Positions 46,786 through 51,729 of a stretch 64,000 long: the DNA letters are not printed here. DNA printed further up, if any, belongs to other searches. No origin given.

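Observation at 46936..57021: Tandem giant surface proteins (1809 aa lipoprotein + 1547 aa with beta-barrel-like tail) built from the same Ig-like module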

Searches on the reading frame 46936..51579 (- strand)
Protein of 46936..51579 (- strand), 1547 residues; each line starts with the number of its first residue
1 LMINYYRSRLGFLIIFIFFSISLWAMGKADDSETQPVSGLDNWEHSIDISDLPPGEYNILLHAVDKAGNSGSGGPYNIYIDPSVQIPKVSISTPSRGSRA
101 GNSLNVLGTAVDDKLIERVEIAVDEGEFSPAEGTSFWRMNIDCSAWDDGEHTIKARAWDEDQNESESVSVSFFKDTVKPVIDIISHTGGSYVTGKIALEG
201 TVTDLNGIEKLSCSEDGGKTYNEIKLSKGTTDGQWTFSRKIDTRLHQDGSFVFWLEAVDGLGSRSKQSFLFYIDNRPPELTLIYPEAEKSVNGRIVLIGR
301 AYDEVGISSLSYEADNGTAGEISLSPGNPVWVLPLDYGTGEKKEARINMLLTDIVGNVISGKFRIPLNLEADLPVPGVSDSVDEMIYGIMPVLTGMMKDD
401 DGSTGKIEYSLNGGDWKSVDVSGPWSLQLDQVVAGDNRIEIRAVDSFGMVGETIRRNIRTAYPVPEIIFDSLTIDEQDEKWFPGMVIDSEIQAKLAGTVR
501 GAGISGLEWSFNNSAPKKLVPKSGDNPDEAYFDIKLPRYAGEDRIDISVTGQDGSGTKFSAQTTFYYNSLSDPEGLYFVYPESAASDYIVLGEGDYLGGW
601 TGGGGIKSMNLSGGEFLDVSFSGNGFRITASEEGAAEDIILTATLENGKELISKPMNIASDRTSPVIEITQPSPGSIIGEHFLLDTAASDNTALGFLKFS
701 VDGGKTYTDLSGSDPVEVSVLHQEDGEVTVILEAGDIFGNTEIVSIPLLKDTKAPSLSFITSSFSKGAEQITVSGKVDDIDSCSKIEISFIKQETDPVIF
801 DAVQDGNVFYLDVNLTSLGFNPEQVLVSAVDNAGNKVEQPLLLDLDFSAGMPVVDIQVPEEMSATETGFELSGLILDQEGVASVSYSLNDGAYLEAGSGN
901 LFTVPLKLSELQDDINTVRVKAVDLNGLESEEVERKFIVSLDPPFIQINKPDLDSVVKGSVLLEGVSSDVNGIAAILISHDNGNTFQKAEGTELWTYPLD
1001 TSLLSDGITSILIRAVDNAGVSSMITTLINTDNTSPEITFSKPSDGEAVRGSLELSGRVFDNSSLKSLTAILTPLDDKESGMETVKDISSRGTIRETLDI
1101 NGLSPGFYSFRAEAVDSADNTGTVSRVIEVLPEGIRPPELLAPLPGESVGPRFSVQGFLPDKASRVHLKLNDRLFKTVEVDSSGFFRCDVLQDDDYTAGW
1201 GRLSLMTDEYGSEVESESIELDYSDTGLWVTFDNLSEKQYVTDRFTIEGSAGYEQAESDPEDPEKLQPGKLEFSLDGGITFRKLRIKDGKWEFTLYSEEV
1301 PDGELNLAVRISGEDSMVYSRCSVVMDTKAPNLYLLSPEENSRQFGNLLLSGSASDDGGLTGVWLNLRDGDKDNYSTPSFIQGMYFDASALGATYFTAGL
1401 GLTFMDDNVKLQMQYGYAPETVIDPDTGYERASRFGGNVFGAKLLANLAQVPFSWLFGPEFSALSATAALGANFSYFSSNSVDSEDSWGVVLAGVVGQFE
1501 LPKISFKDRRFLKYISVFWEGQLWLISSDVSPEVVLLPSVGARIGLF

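Call 6: search_protein_families(library=pfam, proteins=[window:46936-51579:-], max_evalue=0.1)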
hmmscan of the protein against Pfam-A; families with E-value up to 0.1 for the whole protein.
window:46936-51579:- (1547 aa): 9 families
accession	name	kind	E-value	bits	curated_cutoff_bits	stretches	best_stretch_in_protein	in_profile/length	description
PF17957.7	Big_7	-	2.4e-47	159.9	24.1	4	87-155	1-70/70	Bacterial Ig domain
PF19077.6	Big_13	-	4.1e-15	56.6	27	0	42-81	63-101/102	Bacterial Ig-like domain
PF13750.12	Big_3_3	-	7.9e-11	42.3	27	0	137-227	3-98/157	Bacterial Ig-like domain (group 3)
PF15418.12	DUF4625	-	0.0016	19.1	27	0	43-71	93-122/131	Domain of unknown function (DUF4625)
PF07495.19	Y_Y_Y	-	0.002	18.4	26.6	0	45-71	28-54/65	Y_Y_Y domain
PF21471.3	Reelin_subrepeat-B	-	0.012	15.8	27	0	1263-1294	54-77/127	Reelin subrepeat B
PF02012.26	BNR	-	0.03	14.7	27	0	1273-1283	2-12/12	BNR/Asp-box repeat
PF16403.11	Bact_surface_Ig-like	-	0.033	14.7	27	0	1093-1130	34-71/71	Bacterial surface protein, Ig-like domain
PF13754.12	Big_3_4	-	0.07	13.5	27.3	0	701-744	9-52/106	Domain of unknown function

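Call 7: search_protein_families(library=ncbifam, proteins=[window:46936-51579:-], max_evalue=0.1)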
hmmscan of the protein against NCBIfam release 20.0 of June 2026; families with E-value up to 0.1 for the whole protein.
window:46936-51579:- (1547 aa): 5 families
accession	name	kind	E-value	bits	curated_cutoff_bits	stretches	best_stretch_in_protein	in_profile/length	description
NF047446.1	barrel_OmpL47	domain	9.1e-22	77.3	40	1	399-448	13-56/68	OmpL47-type beta-barrel domain-containing protein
NF047441.1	Lepto_OmpL47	equivalog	1.2e-14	54.7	250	2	60-182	210-330/336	multi-beta-barrel domain surface protein OmpL47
NF033510.3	Ca_tandemer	repeat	4.7e-07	30.1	50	0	936-1023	3-96/96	Ca2+-stabilized repeat-containing adhesin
NF052245.1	SorA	equivalog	0.00059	18.7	600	0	197-262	306-370/396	SorA family sulfite dehydrogenase catalytic subunit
NF033707.1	T9SS_sortase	equivalog_domain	0.016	12.8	420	0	147-167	962-982/1095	type IX secretion system sortase PorU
